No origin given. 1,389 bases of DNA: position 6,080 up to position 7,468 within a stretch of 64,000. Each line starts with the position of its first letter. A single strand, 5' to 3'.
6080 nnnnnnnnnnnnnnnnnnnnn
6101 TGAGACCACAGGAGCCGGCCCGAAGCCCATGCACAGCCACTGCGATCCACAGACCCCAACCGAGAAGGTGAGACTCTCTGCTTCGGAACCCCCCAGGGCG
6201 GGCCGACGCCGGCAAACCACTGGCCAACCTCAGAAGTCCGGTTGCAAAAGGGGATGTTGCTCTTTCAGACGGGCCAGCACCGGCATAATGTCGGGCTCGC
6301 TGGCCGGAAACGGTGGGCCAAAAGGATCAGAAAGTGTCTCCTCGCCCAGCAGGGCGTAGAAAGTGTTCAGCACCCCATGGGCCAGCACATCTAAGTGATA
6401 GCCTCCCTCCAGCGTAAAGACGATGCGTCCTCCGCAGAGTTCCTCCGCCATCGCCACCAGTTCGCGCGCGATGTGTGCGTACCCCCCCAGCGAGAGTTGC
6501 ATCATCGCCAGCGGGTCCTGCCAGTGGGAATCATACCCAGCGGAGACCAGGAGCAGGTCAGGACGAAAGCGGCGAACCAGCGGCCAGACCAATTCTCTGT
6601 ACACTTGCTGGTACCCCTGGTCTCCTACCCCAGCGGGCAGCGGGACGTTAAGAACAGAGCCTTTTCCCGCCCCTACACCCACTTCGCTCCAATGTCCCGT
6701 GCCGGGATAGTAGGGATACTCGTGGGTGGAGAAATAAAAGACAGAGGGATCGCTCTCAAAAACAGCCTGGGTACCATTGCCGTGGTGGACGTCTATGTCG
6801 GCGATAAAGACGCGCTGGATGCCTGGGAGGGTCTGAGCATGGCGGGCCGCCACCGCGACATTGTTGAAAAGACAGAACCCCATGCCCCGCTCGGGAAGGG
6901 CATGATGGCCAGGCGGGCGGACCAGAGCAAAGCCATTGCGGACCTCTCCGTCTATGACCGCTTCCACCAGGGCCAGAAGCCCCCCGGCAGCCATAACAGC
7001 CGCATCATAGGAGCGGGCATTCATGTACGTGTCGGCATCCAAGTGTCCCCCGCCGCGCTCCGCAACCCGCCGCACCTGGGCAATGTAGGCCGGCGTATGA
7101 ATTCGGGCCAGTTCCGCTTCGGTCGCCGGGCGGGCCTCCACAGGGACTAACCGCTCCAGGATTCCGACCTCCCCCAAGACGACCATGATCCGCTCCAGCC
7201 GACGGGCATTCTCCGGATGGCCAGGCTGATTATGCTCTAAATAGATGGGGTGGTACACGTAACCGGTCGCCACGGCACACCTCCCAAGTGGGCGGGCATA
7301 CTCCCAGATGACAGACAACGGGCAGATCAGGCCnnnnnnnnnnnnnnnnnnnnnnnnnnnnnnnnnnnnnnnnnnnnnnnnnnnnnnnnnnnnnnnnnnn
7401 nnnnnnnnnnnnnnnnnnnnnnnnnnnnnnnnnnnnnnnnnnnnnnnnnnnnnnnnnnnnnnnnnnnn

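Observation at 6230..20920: Eleven co-directional genes (homocitrate synthase through carAB to an HDAC-fold deacetylase) under one promoter-attenuator, a candidate super-operon for 2-oxoacid chain elongation and Lys/Arg/Pro/Leu/Ile precursor supply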

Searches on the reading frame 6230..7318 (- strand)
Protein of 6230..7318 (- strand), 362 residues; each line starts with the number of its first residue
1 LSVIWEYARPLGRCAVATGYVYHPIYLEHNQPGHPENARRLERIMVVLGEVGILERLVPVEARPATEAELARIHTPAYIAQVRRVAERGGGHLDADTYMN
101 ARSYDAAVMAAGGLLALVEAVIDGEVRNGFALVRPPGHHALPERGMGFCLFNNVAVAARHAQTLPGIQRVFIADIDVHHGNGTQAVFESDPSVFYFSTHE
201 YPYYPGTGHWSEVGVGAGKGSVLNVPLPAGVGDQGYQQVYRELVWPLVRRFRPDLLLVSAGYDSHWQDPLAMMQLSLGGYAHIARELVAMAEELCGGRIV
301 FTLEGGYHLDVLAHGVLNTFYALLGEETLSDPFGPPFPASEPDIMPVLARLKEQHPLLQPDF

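Call 3: search_protein_families(library=ncbifam, proteins=[window:6230-7318:-], max_evalue=0.00001)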
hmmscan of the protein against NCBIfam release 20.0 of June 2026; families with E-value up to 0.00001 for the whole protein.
window:6230-7318:- (362 aa): 0 families

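Call 4: search_protein_families(library=pfam, proteins=[window:6230-7318:-], max_evalue=0.00001)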
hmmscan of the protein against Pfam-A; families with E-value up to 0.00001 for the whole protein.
window:6230-7318:- (362 aa): 1 family
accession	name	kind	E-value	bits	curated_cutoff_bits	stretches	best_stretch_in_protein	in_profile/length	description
PF00850.24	Hist_deacetyl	-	2.9e-97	326.1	27.9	1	34-320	1-295/298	Histone deacetylase domain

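Call 61: search_solved_structures(query=window:6230-7318:-, max_evalue=1e-20)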
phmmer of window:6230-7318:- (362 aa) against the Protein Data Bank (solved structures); distinct sequences matched with E-value up to 1e-20: 130 (the best 60 are shown).
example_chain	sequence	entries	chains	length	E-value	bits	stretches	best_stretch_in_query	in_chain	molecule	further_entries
9k91_A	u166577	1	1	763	1.4e-132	445.5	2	18-327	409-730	Histone deacetylase 6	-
5g0h_A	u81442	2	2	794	1.3e-126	425.9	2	17-329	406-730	HDAC6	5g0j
5g0i_A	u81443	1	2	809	1.4e-126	425.8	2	17-329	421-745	HDAC6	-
7qno_A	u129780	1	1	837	1.6e-126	425.6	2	17-329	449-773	Histone deacetylase 6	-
1zz0_A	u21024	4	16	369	5.1e-68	233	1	32-334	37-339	Histone deacetylase-like amidohydrolase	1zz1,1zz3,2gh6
5g1c_A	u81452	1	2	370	5.2e-68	233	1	32-334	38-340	HISTONE DEACETYLASE-LIKE AMIDOHYDROLASE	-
5g1a_A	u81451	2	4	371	5.2e-68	233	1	32-334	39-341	HISTONE DEACETYLASE-LIKE AMIDOHYDROLASE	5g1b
5g3w_A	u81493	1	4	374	5.4e-68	233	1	32-334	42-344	HISTONE DEACETYLASE-LIKE AMIDOHYDROLASE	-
2vcg_A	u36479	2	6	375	5.4e-68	232.9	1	32-334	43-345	HISTONE DEACETYLASE-LIKE AMIDOHYDROLASE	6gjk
5g17_A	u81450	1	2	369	2.8e-67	230.6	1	32-334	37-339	HISTONE DEACETYLASE-LIKE AMIDOHYDROLASE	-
5edu_B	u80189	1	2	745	4.6e-67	229.9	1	14-327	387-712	Maltose-binding periplasmic protein, Histone deacetylase 6 chimera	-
6j6t_A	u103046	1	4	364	2.6e-66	227.4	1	31-329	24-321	Histone deacetylase 15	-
8szt_B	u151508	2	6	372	2e-65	224.5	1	31-333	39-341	Histone deacetylase domain-containing protein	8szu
5ji5_A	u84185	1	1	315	6.5e-64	219.5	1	16-319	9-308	BuphA.10154.a.B1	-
10ah_A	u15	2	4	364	7.2e-64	219.4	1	14-329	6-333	Protein deacetylase HDAC6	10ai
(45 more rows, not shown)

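Call 87: find_homologous_proteins(query=window:6230-7318:-, max_evalue=1e-40)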
Query window:6230-7318:- (362 aa): 7993 proteins with E <= 1e-40 among 8000 candidates; the best 120 are listed.
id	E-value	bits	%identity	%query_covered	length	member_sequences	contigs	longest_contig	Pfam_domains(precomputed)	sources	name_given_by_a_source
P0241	1.1e-209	714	90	94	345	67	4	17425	PF00850.25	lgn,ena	-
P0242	2.0e-208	710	89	94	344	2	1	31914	PF00850.25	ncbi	-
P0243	2.1e-208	710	89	95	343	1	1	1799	PF00850.25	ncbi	ncbi:MAG: histone deacetylase [Anaerolineae bacterium]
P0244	2.2e-208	710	90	94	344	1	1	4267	PF00850.25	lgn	-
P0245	1.6e-207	707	89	94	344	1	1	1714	PF00850.25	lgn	-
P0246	2.6e-207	706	88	95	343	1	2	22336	PF00850.25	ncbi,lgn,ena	-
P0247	5.8e-207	705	88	94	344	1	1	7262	PF00850.25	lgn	-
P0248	1.5e-206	704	88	94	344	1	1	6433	PF00850.25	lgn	-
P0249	4.7e-206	702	89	94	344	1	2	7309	PF00850.25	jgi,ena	jgi:acetoin utilization deacetylase AcuC-like enzyme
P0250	9.6e-205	698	87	95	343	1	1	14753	PF00850.25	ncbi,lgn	-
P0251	1.1e-203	694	88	94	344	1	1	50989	PF00850.25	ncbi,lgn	-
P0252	4.0e-200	683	85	95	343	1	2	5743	PF00850.25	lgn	-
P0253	9.4e-200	681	85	94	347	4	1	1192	PF00850.25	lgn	-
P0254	2.7e-199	680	85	94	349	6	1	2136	PF00850.25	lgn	-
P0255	9.0e-199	678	85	94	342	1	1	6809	PF00850.25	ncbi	-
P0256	3.3e-194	663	82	94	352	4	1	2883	PF00850.25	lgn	-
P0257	2.4e-187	641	88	86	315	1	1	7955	PF00850.25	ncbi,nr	ncbi:MAG: histone deacetylase [Thermoflexales bacterium]|nr:histone deacetylase [Thermoflexales bact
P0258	7.2e-182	623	78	94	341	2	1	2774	PF00850.25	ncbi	-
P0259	3.2e-178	611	77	94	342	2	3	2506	PF00850.25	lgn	-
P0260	5.3e-175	600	76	94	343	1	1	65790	PF00850.25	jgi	-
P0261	1.0e-174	599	75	94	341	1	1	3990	PF00850.25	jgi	-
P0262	1.3e-173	595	76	94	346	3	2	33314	PF00850.25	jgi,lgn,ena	-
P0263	5.1e-173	593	74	94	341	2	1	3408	PF00850.25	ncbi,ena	-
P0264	1.3e-172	592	74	94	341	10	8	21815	PF00850.25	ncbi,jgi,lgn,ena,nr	ncbi:MAG TPA: histone deacetylase [Anaerolineales bacterium]|nr:histone deacetylase [Anaerolineales 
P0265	1.0e-171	589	75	94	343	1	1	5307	PF00850.25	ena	-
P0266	5.2e-171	587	74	96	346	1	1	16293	PF00850.25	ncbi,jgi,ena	-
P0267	1.1e-169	583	74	95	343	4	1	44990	PF00850.25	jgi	-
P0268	2.5e-168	578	74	94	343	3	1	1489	PF00850.25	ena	-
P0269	3.4e-166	571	72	94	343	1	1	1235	PF00850.25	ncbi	-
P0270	1.3e-164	566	72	94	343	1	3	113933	PF00850.25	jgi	-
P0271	4.4e-164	564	72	94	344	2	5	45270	PF00850.25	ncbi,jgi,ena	-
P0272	1.2e-162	559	70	94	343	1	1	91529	PF00850.25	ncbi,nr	ncbi:MAG: histone deacetylase [Anaerolineae bacterium]|nr:histone deacetylase [Anaerolineae bacteriu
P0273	2.6e-162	558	71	94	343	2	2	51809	PF00850.25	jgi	jgi:acetoin utilization deacetylase AcuC-like enzyme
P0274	4.4e-162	557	70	94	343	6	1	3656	PF00850.25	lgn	-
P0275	4.9e-162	557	71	94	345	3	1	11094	PF00850.25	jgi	jgi:acetoin utilization deacetylase AcuC-like enzyme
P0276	5.0e-162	557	72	94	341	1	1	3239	PF00850.25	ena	-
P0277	1.1e-161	556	70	94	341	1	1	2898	PF00850.25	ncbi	-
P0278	1.6e-161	556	69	95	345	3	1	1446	PF00850.25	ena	-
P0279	2.3e-160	552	70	94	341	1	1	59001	PF00850.25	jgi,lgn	jgi:acetoin utilization deacetylase AcuC-like enzyme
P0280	1.2e-159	549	69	95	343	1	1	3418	PF00850.25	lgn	-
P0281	2.6e-159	548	68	94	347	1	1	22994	PF00850.25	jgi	jgi:acetoin utilization deacetylase AcuC-like enzyme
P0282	3.5e-157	541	68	94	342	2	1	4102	PF00850.25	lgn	-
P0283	7.4e-156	537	67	95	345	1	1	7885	PF00850.25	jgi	-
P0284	8.2e-156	537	73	86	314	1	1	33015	PF00850.25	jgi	-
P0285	8.4e-156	537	68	94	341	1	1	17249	PF00850.25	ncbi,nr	ncbi:MAG: histone deacetylase [Anaerolineae bacterium]|nr:histone deacetylase [Anaerolineae bacteriu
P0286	1.3e-155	536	70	94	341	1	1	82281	PF00850.25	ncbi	-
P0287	2.3e-155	535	68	93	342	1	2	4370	PF00850.25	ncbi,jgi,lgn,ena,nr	ncbi:MAG: histone deacetylase [Chloroflexi bacterium]|nr:MAG: histone deacetylase [Chloroflexota bac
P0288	2.5e-155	535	67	95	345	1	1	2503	PF00850.25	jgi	jgi:acetoin utilization deacetylase AcuC-like enzyme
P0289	4.1e-155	535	68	94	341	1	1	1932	PF00850.25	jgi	jgi:acetoin utilization deacetylase AcuC-like enzyme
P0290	2.2e-154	532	68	95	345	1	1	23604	PF00850.25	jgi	jgi:acetoin utilization deacetylase AcuC-like enzyme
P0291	2.2e-154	532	67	95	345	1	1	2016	PF00850.25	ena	-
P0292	4.3e-154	531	67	97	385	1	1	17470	PF00850.25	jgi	jgi:acetoin utilization deacetylase AcuC-like enzyme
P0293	5.9e-154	531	70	92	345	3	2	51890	PF00850.25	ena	-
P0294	1.7e-153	529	68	94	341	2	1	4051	PF00850.25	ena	-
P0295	2.0e-153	529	68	94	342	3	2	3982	PF00850.25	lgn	-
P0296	2.1e-153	529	68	94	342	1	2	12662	PF00850.25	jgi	jgi:acetoin utilization deacetylase AcuC-like enzyme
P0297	3.5e-153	528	67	95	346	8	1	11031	PF00850.25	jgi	jgi:acetoin utilization deacetylase AcuC-like enzyme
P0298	7.0e-153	527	67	95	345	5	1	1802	PF00850.25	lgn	-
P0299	5.2e-152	524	67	94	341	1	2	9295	PF00850.25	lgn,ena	-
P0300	6.4e-152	524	68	94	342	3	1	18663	PF00850.25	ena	-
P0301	1.2e-151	523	68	94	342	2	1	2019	PF00850.25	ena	-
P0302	1.3e-151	523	68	94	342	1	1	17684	PF00850.25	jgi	jgi:acetoin utilization deacetylase AcuC-like enzyme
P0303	1.4e-151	523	68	94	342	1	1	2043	PF00850.25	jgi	jgi:acetoin utilization deacetylase AcuC-like enzyme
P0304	1.9e-151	522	67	94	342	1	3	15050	PF00850.25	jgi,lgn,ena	-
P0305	2.1e-151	522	68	94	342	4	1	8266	PF00850.25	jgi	jgi:acetoin utilization deacetylase AcuC-like enzyme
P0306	3.0e-151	522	66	95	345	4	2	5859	PF00850.25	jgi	jgi:acetoin utilization deacetylase AcuC-like enzyme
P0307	4.0e-151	521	66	95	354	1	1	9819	PF00850.25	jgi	jgi:acetoin utilization deacetylase AcuC-like enzyme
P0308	4.2e-151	521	67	95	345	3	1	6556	PF00850.25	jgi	jgi:acetoin utilization deacetylase AcuC-like enzyme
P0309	1.4e-150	520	67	94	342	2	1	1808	PF00850.25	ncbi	-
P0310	1.6e-150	519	67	94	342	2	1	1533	PF00850.25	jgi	jgi:acetoin utilization deacetylase AcuC-like enzyme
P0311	3.8e-150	518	68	94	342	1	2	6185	PF00850.25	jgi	jgi:acetoin utilization deacetylase AcuC-like enzyme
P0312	4.6e-150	518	67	94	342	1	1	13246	PF00850.25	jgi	jgi:acetoin utilization deacetylase AcuC-like enzyme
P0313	5.3e-150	518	67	94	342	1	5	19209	PF00850.25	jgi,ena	-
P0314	5.3e-150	518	66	94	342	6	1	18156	PF00850.25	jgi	-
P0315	7.8e-150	517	66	94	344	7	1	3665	PF00850.25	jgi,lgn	jgi:acetoin utilization deacetylase AcuC-like enzyme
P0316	9.1e-150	517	66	94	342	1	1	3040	PF00850.25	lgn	-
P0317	9.1e-150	517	66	94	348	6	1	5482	PF00850.25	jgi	-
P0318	1.1e-149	517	66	94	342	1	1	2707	PF00850.25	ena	-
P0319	2.1e-149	516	66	94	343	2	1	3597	PF00850.25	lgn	-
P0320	2.3e-149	516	66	94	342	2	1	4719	PF00850.25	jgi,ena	-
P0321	2.3e-149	516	67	94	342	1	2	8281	PF00850.25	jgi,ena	-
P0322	2.5e-149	515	74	86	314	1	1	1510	PF00850.25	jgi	jgi:acetoin utilization deacetylase AcuC-like enzyme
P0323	2.8e-149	515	67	94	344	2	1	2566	PF00850.25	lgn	-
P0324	3.3e-149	515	66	94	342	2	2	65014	PF00850.25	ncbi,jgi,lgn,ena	jgi:acetoin utilization deacetylase AcuC-like enzyme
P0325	4.1e-149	515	65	94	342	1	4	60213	PF00850.25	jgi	jgi:acetoin utilization deacetylase AcuC-like enzyme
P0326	4.3e-149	515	67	93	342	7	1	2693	PF00850.25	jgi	-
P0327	6.7e-149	514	67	94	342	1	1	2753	PF00850.25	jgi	jgi:acetoin utilization deacetylase AcuC-like enzyme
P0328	8.1e-149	514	67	94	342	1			PF00850.25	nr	nr:histone deacetylase [Anaerolineae bacterium]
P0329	9.4e-149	514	66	94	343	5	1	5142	PF00850.25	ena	-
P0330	1.2e-148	513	66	94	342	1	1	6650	PF00850.25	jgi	jgi:acetoin utilization deacetylase AcuC-like enzyme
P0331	1.3e-148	513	67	94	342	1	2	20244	PF00850.25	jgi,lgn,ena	-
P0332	1.3e-148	513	66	94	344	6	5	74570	PF00850.25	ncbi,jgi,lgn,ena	-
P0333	1.3e-148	513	65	94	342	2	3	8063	PF00850.25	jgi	-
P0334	1.4e-148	513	64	97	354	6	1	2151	PF00850.25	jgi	jgi:acetoin utilization deacetylase AcuC-like enzyme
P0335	1.4e-148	513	66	94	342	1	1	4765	PF00850.25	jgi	jgi:acetoin utilization deacetylase AcuC-like enzyme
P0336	1.6e-148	513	67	94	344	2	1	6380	PF00850.25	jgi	jgi:acetoin utilization deacetylase AcuC-like enzyme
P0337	1.7e-148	513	66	94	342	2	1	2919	PF00850.25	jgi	jgi:acetoin utilization deacetylase AcuC-like enzyme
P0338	1.8e-148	513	67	94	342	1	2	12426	PF00850.25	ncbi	-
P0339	2.0e-148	513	66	94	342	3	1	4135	PF00850.25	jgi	-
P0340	2.0e-148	513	67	94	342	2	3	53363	PF00850.25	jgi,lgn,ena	-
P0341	2.3e-148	512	67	94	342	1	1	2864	PF00850.25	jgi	jgi:acetoin utilization deacetylase AcuC-like enzyme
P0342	2.3e-148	512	67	94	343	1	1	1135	PF00850.25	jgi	jgi:acetoin utilization deacetylase AcuC-like enzyme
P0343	2.4e-148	512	66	94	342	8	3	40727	PF00850.25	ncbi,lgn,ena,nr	ncbi:MAG: histone deacetylase [Anaerolineae bacterium]|nr:histone deacetylase [Anaerolineae bacteriu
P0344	2.5e-148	512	66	94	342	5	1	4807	PF00850.25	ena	-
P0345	3.1e-148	512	66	94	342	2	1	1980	PF00850.25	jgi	jgi:acetoin utilization deacetylase AcuC-like enzyme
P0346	3.2e-148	512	65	95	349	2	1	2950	PF00850.25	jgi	jgi:acetoin utilization deacetylase AcuC-like enzyme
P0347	3.5e-148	512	66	94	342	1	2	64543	PF00850.25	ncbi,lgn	ncbi:MAG: histone deacetylase [Anaerolineae bacterium]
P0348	3.5e-148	512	67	94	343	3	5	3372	PF00850.25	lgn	-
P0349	3.6e-148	512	66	94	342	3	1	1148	PF00850.25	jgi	-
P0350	3.8e-148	512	65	94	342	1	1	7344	PF00850.25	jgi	jgi:acetoin utilization deacetylase AcuC-like enzyme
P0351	3.9e-148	512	67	94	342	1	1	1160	PF00850.25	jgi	-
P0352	4.3e-148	511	67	94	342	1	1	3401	PF00850.25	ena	-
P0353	5.7e-148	511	66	94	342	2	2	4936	PF00850.25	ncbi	-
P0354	5.8e-148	511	66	94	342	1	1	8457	PF00850.25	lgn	-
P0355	6.4e-148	511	66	94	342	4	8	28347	PF00850.25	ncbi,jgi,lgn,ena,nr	ncbi:MAG: histone deacetylase [Chloroflexi bacterium]|nr:MAG: histone deacetylase [Chloroflexota bac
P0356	6.6e-148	511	65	94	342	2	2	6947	PF00850.25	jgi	jgi:acetoin utilization deacetylase AcuC-like enzyme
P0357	7.1e-148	511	65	94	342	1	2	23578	PF00850.25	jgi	jgi:acetoin utilization deacetylase AcuC-like enzyme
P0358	9.2e-148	510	65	94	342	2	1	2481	PF00850.25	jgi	jgi:acetoin utilization deacetylase AcuC-like enzyme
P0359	1.0e-147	510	66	94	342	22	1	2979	PF00850.25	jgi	-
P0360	1.1e-147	510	66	94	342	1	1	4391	PF00850.25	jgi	jgi:acetoin utilization deacetylase AcuC-like enzyme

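Call 88: find_encoding_contigs(protein=P0251, flank=8000, max_places=2)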
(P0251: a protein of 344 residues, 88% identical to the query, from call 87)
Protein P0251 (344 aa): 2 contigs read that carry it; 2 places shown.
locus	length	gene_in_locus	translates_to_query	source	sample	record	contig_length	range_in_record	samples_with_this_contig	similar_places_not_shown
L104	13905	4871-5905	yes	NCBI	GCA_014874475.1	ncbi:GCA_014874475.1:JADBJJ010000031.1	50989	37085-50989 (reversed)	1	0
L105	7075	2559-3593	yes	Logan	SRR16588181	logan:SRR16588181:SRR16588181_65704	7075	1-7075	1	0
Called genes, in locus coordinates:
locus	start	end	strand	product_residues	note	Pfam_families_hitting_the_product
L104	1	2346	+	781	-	?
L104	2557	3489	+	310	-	PF01040:UbiA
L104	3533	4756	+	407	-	PF04055:Radical_SAM, PF13186:SPASM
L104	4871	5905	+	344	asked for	PF00850:Hist_deacetyl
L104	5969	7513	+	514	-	PF01476:LysM, PF23473:LysM3_LYK4_5 (faint), PF23577:LysM_RLK (faint), PF01476:LysM, PF01551:Peptidase_M23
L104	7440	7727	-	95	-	-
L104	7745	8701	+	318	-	PF00892:EamA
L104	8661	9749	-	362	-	PF01180:DHO_dh, PF12837:Fer4_6 (faint), PF12797:Fer4_2 (faint), PF13237:Fer4_10, PF12838:Fer4_7, PF13187:Fer4_9 (weak), PF14697:Fer4_21, PF00037:Fer4 (weak), +1 more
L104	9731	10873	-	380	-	PF00072:Response_reg, PF00512:HisKA, PF02518:HATPase_c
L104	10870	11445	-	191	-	PF01871:AMMECR1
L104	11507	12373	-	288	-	PF01875:Memo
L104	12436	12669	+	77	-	-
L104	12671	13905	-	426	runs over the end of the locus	PF16491:Peptidase_M48_N, PF01435:Peptidase_M48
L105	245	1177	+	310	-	PF01040:UbiA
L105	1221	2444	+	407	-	PF04055:Radical_SAM, PF13186:SPASM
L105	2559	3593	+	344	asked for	PF00850:Hist_deacetyl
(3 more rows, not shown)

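Call 89: find_encoding_contigs(protein=P0260, flank=8000, max_places=2)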
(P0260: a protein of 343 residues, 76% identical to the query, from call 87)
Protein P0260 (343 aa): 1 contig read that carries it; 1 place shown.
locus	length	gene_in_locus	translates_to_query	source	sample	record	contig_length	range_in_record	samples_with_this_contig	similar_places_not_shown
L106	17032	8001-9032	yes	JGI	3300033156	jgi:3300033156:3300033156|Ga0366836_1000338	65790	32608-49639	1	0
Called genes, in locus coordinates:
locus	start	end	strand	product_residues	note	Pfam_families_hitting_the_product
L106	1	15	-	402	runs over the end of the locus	PF00595:PDZ (weak), PF13180:PDZ_2 (weak), PF17820:PDZ_6, PF03572:Peptidase_S41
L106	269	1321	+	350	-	PF00589:Phage_integrase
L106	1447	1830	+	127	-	PF00072:Response_reg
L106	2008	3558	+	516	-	PF01039:Carboxyl_trans, PF03255:ACCA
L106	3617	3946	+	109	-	PF07883:Cupin_2, PF16867:DMSP_lyase (weak), PF05899:Cupin_3 (weak)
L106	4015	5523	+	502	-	PF00682:HMGL-like, PF02436:PYC_OADA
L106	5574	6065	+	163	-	PF25984:BSH_YknX (faint), PF00364:Biotin_lipoyl, PF25973:BSH_CzcB (faint)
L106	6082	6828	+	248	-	PF12838:Fer4_7, PF13484:Fer4_16 (faint)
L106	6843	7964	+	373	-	-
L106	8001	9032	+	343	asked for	PF00850:Hist_deacetyl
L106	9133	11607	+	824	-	PF03704:BTAD (faint), PF07719:TPR_2 (faint), PF13428:TPR_14 (faint), PF24575:TPR_Slam (faint), PF13432:TPR_16 (weak), PF14559:TPR_19 (weak), PF13432:TPR_16 (weak), PF14561:TPR_20, +8 more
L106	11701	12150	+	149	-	PF00334:NDK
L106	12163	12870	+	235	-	PF02146:SIR2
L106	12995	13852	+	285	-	PF02645:DegV, PF13684:FakA-like_C (weak)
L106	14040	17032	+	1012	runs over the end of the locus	PF00912:Transgly, PF00905:Transpeptidase, PF17957:Big_7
